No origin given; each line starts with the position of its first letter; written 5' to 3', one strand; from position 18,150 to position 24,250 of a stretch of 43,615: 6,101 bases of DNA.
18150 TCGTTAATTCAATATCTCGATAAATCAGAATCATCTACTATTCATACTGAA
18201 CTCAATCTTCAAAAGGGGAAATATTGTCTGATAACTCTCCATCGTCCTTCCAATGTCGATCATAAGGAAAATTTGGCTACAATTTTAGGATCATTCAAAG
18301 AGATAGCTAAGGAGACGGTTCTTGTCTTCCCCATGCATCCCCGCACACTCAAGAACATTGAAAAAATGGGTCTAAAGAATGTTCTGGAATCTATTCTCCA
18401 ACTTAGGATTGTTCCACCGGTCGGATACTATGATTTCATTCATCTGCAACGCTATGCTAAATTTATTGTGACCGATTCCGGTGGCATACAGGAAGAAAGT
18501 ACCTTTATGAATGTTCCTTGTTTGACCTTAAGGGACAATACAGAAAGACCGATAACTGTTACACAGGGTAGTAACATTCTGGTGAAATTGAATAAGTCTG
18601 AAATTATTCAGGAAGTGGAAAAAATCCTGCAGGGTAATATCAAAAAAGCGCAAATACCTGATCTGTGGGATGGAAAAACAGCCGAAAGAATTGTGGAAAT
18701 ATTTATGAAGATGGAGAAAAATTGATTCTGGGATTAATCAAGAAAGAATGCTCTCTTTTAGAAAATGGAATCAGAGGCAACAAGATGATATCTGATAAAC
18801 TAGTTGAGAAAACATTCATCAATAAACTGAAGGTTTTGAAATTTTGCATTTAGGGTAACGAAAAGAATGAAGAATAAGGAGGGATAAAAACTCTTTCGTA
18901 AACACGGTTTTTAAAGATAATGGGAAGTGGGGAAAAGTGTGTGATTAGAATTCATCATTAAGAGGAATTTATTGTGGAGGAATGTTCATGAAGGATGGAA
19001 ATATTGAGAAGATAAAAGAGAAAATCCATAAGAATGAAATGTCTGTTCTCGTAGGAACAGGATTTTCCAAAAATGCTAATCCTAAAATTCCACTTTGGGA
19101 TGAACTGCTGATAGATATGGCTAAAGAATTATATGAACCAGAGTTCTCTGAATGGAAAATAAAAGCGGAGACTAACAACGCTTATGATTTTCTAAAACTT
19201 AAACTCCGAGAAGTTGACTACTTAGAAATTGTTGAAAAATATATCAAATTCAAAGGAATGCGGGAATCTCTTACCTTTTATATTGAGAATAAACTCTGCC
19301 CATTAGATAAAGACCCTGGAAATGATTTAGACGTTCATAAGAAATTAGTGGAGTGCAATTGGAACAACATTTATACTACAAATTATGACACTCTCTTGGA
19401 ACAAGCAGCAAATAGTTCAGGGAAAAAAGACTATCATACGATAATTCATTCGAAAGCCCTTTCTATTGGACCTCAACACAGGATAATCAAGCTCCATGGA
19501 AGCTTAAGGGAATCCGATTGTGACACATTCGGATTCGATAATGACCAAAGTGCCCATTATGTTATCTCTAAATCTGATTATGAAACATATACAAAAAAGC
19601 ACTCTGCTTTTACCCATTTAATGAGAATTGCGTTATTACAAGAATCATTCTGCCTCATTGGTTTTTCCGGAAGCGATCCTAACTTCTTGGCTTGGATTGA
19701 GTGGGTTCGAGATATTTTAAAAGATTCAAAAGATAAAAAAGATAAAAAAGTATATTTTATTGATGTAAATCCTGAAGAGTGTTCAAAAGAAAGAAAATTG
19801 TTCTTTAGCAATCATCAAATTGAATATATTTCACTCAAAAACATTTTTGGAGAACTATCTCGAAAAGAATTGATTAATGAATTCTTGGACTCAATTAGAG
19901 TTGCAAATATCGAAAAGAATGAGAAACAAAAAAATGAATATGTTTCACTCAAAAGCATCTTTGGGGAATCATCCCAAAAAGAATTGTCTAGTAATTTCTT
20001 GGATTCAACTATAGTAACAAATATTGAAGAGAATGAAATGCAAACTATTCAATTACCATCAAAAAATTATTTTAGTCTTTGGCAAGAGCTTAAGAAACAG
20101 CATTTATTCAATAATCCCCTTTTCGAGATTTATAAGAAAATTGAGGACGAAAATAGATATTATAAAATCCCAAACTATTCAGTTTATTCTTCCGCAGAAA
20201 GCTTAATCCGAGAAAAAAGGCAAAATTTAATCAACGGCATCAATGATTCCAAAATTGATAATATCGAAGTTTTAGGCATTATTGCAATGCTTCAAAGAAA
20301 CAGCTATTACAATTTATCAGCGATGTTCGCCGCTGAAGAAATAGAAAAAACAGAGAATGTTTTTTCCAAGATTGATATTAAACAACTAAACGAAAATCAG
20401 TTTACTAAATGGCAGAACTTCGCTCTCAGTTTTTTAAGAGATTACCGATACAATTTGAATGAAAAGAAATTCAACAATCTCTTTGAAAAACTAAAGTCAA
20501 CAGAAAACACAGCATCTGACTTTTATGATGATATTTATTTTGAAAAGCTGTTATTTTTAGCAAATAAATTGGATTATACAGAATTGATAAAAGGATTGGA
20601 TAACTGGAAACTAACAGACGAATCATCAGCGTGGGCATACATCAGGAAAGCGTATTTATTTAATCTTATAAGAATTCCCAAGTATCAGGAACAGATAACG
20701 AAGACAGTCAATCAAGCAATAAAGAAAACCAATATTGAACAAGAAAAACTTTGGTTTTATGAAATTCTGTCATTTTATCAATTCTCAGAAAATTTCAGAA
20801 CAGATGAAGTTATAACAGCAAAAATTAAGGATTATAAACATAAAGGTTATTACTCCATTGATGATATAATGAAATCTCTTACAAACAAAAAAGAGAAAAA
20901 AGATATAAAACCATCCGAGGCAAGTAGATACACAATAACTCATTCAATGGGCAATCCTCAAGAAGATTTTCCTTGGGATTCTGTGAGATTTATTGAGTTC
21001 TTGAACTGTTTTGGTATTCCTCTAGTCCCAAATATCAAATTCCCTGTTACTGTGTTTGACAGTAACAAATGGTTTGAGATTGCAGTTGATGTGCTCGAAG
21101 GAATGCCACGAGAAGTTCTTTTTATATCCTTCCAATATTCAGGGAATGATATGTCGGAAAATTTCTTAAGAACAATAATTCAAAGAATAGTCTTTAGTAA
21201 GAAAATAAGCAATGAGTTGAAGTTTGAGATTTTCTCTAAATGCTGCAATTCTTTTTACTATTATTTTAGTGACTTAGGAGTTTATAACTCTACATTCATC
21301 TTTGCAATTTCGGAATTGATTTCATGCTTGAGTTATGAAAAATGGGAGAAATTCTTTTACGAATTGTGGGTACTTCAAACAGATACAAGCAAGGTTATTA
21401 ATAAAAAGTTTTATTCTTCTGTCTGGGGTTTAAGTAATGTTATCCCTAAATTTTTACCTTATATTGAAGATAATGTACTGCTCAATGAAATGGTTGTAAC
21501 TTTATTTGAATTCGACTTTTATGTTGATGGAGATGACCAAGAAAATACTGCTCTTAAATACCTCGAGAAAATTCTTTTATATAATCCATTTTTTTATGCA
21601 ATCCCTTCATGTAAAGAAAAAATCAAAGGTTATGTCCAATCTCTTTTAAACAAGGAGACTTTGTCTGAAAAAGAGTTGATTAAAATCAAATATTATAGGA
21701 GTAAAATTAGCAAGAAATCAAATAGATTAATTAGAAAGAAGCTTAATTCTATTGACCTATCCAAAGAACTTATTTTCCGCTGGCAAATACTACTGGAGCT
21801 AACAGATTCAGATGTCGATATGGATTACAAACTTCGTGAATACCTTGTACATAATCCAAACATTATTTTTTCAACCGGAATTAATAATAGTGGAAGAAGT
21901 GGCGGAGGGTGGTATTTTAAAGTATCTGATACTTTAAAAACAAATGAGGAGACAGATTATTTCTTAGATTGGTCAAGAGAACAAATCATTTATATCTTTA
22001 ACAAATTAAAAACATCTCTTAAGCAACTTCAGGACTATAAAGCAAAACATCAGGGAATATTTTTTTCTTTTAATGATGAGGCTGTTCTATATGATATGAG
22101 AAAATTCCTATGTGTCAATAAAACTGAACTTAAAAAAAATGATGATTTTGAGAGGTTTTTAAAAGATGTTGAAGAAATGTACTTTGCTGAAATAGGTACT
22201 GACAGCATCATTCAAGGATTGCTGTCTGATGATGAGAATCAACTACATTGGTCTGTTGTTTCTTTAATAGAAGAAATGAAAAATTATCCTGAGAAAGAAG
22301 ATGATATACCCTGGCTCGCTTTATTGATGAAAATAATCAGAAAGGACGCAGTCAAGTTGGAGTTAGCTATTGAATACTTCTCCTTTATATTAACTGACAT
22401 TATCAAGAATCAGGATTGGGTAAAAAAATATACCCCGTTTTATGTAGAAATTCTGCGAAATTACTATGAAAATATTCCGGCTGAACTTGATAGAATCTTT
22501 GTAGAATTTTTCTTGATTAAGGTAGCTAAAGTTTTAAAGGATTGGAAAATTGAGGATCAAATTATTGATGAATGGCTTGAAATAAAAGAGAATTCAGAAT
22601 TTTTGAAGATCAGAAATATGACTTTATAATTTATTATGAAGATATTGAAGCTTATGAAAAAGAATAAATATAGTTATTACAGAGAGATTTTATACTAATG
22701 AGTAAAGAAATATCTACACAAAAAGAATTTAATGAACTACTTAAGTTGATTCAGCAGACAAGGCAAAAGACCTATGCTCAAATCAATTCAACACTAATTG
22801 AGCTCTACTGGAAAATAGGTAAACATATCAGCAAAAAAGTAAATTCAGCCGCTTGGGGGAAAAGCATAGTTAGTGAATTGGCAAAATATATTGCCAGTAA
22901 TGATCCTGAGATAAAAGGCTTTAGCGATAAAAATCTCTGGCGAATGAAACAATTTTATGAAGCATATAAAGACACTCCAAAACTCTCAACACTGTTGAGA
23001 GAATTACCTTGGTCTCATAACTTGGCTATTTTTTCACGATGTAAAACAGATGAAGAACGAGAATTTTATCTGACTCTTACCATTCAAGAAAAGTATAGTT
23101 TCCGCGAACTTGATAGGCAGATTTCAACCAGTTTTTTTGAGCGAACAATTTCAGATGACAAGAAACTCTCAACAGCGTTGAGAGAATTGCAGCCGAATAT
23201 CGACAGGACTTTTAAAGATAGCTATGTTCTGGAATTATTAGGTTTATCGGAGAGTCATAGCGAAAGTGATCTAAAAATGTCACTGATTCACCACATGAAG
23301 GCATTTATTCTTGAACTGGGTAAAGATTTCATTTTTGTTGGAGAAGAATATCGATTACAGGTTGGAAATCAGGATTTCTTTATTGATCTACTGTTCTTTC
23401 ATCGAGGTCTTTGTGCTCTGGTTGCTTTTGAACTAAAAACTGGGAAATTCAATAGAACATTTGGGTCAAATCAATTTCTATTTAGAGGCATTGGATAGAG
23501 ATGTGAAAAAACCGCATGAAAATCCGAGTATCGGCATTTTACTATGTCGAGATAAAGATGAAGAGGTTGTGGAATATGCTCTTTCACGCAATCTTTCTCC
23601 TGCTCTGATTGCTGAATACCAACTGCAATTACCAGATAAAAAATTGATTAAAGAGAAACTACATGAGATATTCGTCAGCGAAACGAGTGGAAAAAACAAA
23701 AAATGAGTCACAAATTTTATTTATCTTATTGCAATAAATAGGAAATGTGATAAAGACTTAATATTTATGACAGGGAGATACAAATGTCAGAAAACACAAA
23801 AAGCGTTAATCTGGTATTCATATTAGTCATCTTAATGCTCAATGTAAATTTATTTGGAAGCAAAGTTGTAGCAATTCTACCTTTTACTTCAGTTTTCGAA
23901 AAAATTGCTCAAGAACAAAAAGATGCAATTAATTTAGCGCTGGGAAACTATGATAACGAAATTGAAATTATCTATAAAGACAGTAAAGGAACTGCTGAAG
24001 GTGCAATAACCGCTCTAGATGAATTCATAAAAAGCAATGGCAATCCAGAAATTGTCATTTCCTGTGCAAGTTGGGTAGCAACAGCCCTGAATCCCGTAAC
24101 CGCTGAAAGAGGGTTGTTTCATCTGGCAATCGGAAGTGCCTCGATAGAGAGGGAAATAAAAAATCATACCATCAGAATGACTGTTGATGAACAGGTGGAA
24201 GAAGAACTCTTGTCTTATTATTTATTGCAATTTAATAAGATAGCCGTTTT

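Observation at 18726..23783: Two-gene accessory islet (SIR2 giant + YhcG/DUF1016 nuclease) wedged between cell-envelope genes and a PBP-Cache gene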

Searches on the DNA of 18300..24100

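Call 76: search_rna_families(source=window, start=18300, end=24100, threshold=evalue, max_evalue=1)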
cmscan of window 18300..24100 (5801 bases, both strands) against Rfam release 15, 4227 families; matches with E-value up to 1: 2.
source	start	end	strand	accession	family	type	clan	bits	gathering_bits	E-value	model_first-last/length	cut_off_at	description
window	22224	22298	+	RF01605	plasmodium_snoR30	Gene; snRNA; snoRNA; CD-box;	-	28.9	43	0.2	1-74/74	no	small nucleolar RNA snoR30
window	22266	22325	+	RF00355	snoR28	Gene; snRNA; snoRNA; CD-box;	-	23.4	45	0.77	1-78/78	no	Small nucleolar RNA snoR28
